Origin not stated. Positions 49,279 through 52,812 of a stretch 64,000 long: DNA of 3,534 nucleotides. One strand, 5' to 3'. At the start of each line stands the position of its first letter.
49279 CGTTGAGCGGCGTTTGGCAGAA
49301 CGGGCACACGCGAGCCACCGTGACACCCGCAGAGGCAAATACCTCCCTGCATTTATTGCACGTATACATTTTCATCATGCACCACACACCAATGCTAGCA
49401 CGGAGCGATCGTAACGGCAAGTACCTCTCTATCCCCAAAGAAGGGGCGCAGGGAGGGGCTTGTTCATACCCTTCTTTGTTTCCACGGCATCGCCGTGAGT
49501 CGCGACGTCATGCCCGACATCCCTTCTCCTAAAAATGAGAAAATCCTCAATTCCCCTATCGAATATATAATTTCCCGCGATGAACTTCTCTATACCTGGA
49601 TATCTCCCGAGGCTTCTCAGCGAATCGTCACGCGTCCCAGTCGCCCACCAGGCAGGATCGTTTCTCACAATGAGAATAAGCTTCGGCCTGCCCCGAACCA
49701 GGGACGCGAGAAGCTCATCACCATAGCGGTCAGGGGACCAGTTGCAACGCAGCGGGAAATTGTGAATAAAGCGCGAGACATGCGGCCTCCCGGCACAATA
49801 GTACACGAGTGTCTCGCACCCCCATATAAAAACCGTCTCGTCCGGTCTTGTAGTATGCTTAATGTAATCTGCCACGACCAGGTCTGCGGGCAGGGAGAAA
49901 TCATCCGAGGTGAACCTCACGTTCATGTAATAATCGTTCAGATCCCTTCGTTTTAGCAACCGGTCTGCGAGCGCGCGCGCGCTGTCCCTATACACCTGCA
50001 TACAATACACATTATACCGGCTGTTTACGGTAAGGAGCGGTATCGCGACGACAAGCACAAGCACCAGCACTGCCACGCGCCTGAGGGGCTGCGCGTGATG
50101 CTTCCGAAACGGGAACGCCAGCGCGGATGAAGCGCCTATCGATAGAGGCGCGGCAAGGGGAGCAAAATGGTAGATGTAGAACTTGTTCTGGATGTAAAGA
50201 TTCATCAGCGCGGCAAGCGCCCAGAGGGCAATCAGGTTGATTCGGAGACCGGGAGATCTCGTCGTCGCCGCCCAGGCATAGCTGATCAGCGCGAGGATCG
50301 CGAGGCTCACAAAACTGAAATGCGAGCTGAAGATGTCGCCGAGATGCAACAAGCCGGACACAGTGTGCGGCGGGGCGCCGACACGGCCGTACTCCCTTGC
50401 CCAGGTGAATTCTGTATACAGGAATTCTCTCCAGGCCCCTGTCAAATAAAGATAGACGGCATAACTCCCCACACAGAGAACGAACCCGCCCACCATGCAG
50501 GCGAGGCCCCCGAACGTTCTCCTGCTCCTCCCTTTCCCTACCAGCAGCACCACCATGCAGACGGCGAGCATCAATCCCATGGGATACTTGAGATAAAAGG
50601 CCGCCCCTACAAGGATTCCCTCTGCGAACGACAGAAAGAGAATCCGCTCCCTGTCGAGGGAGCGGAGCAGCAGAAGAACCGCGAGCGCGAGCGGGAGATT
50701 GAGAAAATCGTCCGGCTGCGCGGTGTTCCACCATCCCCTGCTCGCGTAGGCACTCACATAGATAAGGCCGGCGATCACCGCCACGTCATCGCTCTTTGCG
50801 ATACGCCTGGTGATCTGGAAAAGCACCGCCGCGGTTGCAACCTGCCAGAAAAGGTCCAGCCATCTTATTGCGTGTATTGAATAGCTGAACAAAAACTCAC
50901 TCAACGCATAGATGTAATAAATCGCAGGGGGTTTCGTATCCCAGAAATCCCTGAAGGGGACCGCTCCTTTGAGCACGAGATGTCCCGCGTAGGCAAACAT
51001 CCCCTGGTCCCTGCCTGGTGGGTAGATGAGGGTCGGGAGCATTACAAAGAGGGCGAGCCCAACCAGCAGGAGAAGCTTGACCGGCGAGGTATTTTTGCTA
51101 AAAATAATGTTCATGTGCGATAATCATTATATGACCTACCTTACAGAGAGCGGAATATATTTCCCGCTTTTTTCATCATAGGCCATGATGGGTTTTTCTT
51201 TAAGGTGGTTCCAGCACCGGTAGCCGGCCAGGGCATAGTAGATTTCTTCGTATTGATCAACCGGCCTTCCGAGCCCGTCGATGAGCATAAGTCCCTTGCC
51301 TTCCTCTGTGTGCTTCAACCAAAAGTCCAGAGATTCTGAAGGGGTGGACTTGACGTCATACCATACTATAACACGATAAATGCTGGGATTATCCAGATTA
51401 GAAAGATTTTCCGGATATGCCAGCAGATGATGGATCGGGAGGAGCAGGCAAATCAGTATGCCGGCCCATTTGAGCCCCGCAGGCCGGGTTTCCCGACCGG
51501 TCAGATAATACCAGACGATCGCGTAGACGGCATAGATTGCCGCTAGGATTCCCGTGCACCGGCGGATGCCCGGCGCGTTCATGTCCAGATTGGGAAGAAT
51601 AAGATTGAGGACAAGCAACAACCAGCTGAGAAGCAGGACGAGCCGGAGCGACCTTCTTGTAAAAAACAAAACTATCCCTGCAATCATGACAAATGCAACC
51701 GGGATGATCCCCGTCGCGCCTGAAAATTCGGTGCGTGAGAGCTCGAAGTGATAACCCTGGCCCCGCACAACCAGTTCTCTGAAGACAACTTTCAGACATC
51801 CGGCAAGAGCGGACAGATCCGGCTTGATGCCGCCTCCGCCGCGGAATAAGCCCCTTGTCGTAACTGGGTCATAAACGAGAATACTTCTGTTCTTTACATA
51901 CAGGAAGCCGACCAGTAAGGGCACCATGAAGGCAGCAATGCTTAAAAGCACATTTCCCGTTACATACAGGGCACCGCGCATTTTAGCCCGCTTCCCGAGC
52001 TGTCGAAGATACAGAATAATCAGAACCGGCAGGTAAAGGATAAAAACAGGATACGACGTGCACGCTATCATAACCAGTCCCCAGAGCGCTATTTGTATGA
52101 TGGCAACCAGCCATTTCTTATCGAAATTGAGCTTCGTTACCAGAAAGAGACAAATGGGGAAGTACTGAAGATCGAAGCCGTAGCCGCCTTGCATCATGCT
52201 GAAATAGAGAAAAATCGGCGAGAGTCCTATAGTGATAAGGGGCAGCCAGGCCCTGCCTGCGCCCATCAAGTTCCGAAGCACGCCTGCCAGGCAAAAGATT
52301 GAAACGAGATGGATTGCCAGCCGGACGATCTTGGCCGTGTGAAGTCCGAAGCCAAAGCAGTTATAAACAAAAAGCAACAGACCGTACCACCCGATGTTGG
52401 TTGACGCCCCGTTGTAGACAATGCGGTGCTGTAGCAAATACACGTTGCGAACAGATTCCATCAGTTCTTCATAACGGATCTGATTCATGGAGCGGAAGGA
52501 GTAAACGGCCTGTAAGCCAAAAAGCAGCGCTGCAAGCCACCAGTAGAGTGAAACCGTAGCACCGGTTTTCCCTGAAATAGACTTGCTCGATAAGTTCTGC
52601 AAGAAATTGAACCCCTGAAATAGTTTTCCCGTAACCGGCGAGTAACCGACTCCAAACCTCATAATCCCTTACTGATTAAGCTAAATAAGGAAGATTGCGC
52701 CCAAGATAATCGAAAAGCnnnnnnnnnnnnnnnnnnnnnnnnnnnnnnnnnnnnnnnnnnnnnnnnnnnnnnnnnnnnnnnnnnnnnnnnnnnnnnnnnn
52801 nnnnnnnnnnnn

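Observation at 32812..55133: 22-kb block of ten polytopic GT-C-like membrane proteins with a GT2 polyprenyl-phosphate-sugar synthase, two methyltransferases and an SGNH hydrolase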

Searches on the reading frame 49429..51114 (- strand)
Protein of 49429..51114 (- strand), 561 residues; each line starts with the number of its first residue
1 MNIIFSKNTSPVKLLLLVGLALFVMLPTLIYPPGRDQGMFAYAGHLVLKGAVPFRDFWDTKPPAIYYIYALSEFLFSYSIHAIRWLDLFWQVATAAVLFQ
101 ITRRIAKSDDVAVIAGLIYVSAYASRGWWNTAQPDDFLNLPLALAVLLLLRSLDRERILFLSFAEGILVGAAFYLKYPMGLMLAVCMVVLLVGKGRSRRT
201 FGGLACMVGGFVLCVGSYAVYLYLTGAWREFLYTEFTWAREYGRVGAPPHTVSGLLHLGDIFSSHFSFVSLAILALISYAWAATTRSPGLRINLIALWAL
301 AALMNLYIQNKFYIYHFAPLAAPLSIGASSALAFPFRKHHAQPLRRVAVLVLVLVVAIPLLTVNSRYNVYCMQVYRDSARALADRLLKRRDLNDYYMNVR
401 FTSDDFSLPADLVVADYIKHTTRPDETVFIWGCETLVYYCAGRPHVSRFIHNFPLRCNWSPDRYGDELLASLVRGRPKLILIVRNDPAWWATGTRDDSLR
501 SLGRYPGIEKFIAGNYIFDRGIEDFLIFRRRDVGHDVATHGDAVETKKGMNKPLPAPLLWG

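Call 3: search_protein_families(library=pfam, proteins=[window:49429-51114:-], max_evalue=0.01)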
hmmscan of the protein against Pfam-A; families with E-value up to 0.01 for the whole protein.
window:49429-51114:- (561 aa): 1 family
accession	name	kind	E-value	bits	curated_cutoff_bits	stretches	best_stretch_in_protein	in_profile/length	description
PF13231.12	PMT_2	-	2.3e-13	51.1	26.1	1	61-212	2-152/160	Dolichyl-phosphate-mannose-protein mannosyltransferase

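Call 10: search_protein_families(library=ncbifam, proteins=[window:49429-51114:-], max_evalue=0.1)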
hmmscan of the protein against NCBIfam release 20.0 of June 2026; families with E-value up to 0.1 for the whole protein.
window:49429-51114:- (561 aa): 2 families
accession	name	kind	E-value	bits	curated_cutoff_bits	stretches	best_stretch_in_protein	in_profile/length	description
NF058602.1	PrMnsylTfPmt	equivalog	7.6e-05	21.7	800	1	61-120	99-158/530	protein O-mannosyltransferase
NF009784.2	PRK13279.1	equivalog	0.00013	20.8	567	1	60-377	60-378/539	lipid IV(A) 4-amino-4-deoxy-L-arabinosyltransferase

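Call 12: find_related_loci(query=window:49429-51114:-, collection=genome_contigs, flank=10000)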
Query window:49429-51114:- (561 aa) in genome_contigs; peptide patterns used: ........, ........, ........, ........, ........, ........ (x = any residue, [..] = any of these).
35 stretches matched a pattern; 5 encode a relative of the query (tblastn E <= 1e-3); 4 distinct loci.
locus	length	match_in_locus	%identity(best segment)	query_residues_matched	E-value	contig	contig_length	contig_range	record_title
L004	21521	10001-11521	61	24-530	0e+0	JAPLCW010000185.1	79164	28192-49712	MAG: Candidatus Auribacterota bacterium isolate LacPavin_0920_SED2_MAG_54_22 LacPavin_0920_SED2_scaffold_403581, whole g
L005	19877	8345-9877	72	14-524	0e+0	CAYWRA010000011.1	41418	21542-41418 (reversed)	MAG TPA_asm: uncultured bacterium isolate binchicken_co261_19 genome assembly, contig: NODE_20_length_41418_cov_5.834514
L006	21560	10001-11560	53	1-528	8e-135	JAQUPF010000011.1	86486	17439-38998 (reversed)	MAG: bacterium isolate STD1_218 NODE_533_length_86486_cov_5.628840_Sandtown_D1, whole genome shotgun sequence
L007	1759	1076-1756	56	20-247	7e-74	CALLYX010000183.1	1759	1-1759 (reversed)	MAG TPA_asm: uncultured bacterium isolate ERR2113683_bin.0_CONCOCT_v1.1_MAG genome assembly, contig: ERZ1026792.26269, w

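Call 43: search_protein_families(library=pfam, proteins=[L005:5002-6651:-, L005:6578-8170:-, L005:15653-17038:+, L004:4443-5231:-, L004:2482-3471:+, L004:1-2167:-, L006:2022-4181:+, L005:17081-17917:+], max_evalue=0.01)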
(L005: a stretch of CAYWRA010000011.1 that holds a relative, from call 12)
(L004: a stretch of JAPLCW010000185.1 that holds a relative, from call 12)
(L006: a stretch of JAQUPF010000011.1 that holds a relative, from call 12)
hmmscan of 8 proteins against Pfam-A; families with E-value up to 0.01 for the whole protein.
L005:5002-6651:- (549 aa): 4 families
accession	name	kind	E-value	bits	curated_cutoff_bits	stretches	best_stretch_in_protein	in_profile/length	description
PF13231.12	PMT_2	-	1.4e-15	58.3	26.1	1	113-257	13-157/160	Dolichyl-phosphate-mannose-protein mannosyltransferase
PF02366.24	PMT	-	6.5e-10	39.4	22.7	1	118-263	78-236/245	Dolichyl-phosphate-mannose-protein mannosyltransferase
PF02516.20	STT3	-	1.4e-08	35.2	24.5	1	128-268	102-243/405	Oligosaccharyl transferase STT3, N-terminal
PF24124.1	YphA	-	0.0063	16.6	28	1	134-223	12-100/198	YphA-like integral membrane protein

L005:6578-8170:- (530 aa): 3 families
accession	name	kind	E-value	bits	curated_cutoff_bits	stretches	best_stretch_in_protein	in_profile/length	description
PF13231.12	PMT_2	-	1.1e-15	58.7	26.1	1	94-240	13-159/160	Dolichyl-phosphate-mannose-protein mannosyltransferase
PF02366.24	PMT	-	1e-05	25.7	22.7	1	96-193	76-180/245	Dolichyl-phosphate-mannose-protein mannosyltransferase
PF02516.20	STT3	-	0.00011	22.3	24.5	1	109-243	102-233/405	Oligosaccharyl transferase STT3, N-terminal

L005:15653-17038:+ (461 aa): 3 families
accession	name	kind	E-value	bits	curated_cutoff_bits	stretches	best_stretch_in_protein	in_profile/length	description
PF00535.33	Glycos_transf_2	-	6.9e-16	59.1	23.3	1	117-238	2-120/168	Glycosyl transferase family 2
PF13641.12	Glyco_tranf_2_3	-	2.8e-13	50.8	27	1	113-330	1-227/230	Glycosyltransferase like family 2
PF13632.12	Glyco_trans_2_3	-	1.9e-07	31.6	27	1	200-380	2-171/198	Glycosyl transferase family group 2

L004:4443-5231:- (262 aa): 8 families
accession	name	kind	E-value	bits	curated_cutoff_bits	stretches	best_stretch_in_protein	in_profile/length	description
PF13489.12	Methyltransf_23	-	4.7e-21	75.7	27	1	22-189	7-162/164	Methyltransferase domain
PF08242.18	Methyltransf_12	-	5.1e-14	53.2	30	1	43-135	1-98/98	Methyltransferase domain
PF07021.18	MetW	-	6.1e-13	49.3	21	1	41-156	16-127/193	Methionine biosynthesis protein MetW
PF08241.18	Methyltransf_11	-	1.4e-12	48.5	21.2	1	43-137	1-95/95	Methyltransferase domain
PF13649.12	Methyltransf_25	-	2.1e-11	44.8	27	1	42-133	1-97/97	Methyltransferase domain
PF13847.12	Methyltransf_31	-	2.4e-11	44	27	1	42-141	7-113/145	Methyltransferase domain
PF01209.24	Ubie_methyltran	-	3.9e-05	23.6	20.1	1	39-137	48-151/233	ubiE/COQ5 methyltransferase family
PF05219.18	DREV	-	0.00087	18.9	26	1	28-139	84-188/265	DREV methyltransferase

L004:2482-3471:+ (329 aa): 0 families

L004:1-2167:- (722 aa): 0 families

L006:2022-4181:+ (719 aa): 2 families
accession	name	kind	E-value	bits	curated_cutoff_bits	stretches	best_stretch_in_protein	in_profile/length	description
PF04932.20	Wzy_C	-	3.9e-15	56.4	31.7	1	206-359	1-148/149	O-Antigen ligase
PF07719.23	TPR_2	-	0.0014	19.1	27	0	672-704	2-34/34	Tetratricopeptide repeat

L005:17081-17917:+ (278 aa): 6 families
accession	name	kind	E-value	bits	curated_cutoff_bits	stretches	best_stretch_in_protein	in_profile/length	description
PF08241.18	Methyltransf_11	-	2.2e-14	54.3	21.2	1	55-150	1-93/95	Methyltransferase domain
PF13649.12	Methyltransf_25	-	5.3e-12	46.7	27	1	54-148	1-97/97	Methyltransferase domain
PF08242.18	Methyltransf_12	-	1.1e-07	32.9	30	1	55-149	1-97/98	Methyltransferase domain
PF13489.12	Methyltransf_23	-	1.8e-05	25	27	1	51-158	23-122/164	Methyltransferase domain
PF13847.12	Methyltransf_31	-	0.00025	21.2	27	1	52-156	5-113/145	Methyltransferase domain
PF01209.24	Ubie_methyltran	-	0.0046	16.8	20.1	1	54-152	51-151/233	ubiE/COQ5 methyltransferase family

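Call 58: search_protein_families(library=pfam, proteins=[L004:12397-14322:+, L005:9922-11862:+, L004:14647-16677:+, L005:12091-14061:+, L006:11656-13503:+], max_evalue=1)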
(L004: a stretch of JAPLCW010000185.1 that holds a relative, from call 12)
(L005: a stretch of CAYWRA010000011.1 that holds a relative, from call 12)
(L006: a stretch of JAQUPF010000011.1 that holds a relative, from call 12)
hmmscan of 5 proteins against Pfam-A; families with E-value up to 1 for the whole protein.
L004:12397-14322:+ (641 aa): 1 family
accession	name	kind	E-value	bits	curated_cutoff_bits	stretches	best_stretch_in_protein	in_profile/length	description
PF09594.16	GT87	-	1.7e-06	28.4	25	1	89-300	25-236/237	Glycosyltransferase family 87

L005:9922-11862:+ (646 aa): 2 families
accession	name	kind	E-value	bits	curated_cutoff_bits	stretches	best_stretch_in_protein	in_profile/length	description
PF09594.16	GT87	-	1e-05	25.9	25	1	88-306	24-237/237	Glycosyltransferase family 87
PF05448.18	AXE1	-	0.0082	15.4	21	1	311-366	201-256/321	Acetyl xylan esterase (AXE1)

L004:14647-16677:+ (676 aa): 14 families
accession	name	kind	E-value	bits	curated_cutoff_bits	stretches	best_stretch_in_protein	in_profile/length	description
PF14559.12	TPR_19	-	2.6e-07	31.3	25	1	555-614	4-63/68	Tetratricopeptide repeat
PF00515.34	TPR_1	-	2.4e-06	27.5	27.8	1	545-575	4-34/34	Tetratricopeptide repeat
PF13371.12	TPR_9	-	2.5e-06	27.8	35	2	628-658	21-51/73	Tetratricopeptide repeat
PF13432.12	TPR_16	-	1.8e-05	25.5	32.7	1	555-607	10-62/65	Tetratricopeptide repeat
PF13431.12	TPR_17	-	3e-05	24.4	24.4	1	564-596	1-33/34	Tetratricopeptide repeat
PF07719.23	TPR_2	-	7.3e-05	23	27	1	545-575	4-34/34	Tetratricopeptide repeat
PF13374.12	TPR_10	-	0.00044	20.6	27.5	1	579-607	5-33/42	Tetratricopeptide repeat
PF13181.12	TPR_8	-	0.00075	19.9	25.7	1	545-574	4-33/34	Tetratricopeptide repeat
PF13424.12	TPR_12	-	0.0014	19.2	30.1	1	548-607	9-76/77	Tetratricopeptide repeat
PF13428.12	TPR_14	-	0.0034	18.4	23.5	1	550-580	9-39/44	Tetratricopeptide repeat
PF13414.12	TPR_11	-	0.0057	16.8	26.8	0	585-612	3-30/42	TPR repeat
PF13176.12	TPR_7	-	0.024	15.2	27.9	0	548-576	5-35/36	Tetratricopeptide repeat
PF13295.11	DUF4077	-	0.039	14.3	25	1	517-547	48-78/172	Domain of unknown function (DUF4077)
PF13429.12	TPR_15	-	0.15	11.9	26.2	1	542-604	146-210/280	Tetratricopeptide repeat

L005:12091-14061:+ (656 aa): 8 families
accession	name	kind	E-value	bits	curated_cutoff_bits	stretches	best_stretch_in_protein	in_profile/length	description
PF13181.12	TPR_8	-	0.00027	21.3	25.7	1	526-554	4-32/34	Tetratricopeptide repeat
PF13176.12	TPR_7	-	0.0014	19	27.9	0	560-592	2-34/36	Tetratricopeptide repeat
PF14559.12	TPR_19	-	0.0039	17.9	25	1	542-594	10-62/68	Tetratricopeptide repeat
PF13424.12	TPR_12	-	0.0074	16.9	30.1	1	559-588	47-76/77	Tetratricopeptide repeat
PF13431.12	TPR_17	-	0.083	13.7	24.4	0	545-571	1-27/34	Tetratricopeptide repeat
PF13371.12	TPR_9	-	0.11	12.9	35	1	535-578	7-50/73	Tetratricopeptide repeat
PF13428.12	TPR_14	-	0.14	13.4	23.5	0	617-637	1-21/44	Tetratricopeptide repeat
PF13374.12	TPR_10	-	0.46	11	27.5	0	560-588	5-33/42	Tetratricopeptide repeat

L006:11656-13503:+ (615 aa): 1 family
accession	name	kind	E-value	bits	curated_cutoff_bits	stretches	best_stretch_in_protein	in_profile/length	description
PF13428.12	TPR_14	-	0.39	12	23.5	0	527-559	4-36/44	Tetratricopeptide repeat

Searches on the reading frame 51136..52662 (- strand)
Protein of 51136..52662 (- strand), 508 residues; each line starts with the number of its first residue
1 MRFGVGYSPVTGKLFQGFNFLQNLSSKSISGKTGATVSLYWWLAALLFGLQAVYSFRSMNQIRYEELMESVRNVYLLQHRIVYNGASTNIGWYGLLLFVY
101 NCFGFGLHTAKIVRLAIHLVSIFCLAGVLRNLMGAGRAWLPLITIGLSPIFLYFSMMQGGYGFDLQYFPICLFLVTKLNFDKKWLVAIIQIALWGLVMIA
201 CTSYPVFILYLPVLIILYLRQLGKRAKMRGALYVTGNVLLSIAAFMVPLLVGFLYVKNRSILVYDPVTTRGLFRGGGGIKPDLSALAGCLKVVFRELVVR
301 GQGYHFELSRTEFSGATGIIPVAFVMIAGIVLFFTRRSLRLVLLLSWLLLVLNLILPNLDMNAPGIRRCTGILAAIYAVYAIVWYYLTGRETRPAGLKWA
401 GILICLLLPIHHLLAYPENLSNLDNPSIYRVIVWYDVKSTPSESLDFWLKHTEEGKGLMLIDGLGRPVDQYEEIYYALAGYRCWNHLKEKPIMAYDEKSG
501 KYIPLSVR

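Call 3: search_protein_families(library=pfam, proteins=[window:51136-52662:-], max_evalue=0.01)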
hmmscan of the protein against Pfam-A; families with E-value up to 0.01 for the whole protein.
window:51136-52662:- (508 aa): 0 families

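Call 10: search_protein_families(library=ncbifam, proteins=[window:51136-52662:-], max_evalue=0.1)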
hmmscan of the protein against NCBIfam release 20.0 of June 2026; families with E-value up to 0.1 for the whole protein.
window:51136-52662:- (508 aa): 0 families

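Call 20: find_homologous_proteins(query=window:51136-52662:-, max_evalue=0.001)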
Query window:51136-52662:- (508 aa): 55 proteins with E <= 0.001 among 8000 candidates.
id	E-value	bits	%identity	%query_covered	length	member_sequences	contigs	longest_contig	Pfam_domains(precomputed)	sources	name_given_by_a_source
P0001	0.0e+0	1131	99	100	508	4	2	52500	-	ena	-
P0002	4.0e-247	839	77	96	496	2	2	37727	-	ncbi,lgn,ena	-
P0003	7.6e-246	835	76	96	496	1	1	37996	-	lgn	-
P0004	1.1e-241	821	75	94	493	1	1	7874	-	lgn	-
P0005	4.0e-241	820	76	94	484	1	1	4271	-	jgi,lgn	-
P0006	3.3e-189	648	61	96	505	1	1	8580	-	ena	-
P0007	1.1e-114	402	43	93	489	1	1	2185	-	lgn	-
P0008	1.3e-113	399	43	93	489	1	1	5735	-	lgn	-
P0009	1.1e-112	396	42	95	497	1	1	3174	-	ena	-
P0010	4.8e-112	394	43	92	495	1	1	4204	-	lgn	-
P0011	2.8e-110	388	41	95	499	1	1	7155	-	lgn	-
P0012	3.4e-110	387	44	89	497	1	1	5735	-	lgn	-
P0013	4.1e-108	381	41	92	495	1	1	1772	PF13231.13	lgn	-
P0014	7.8e-108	380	42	92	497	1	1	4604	-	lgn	-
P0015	2.8e-107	378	42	94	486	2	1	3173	-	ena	-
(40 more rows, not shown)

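Call 27: search_protein_families(library=pfam, alignment_id=A3, max_evalue=0.01)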
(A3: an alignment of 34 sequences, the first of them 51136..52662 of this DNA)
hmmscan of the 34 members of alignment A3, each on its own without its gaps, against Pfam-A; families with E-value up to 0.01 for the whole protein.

A. member 1, window:51136-52662:- (508 aa): 0 families

B. families by the number of members that match (of 34 scanned): 2 families
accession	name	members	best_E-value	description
PF13231.12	PMT_2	10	6.8e-08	Dolichyl-phosphate-mannose-protein mannosyltransferase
PF19992.4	DUF6427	1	0.0061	Family of unknown function (DUF6427)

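Call 29: search_solved_structures(query=A3, max_evalue=1)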
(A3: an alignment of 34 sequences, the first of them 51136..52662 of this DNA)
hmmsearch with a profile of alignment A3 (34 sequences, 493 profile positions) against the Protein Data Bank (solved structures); distinct sequences matched with E-value up to 1: 0.
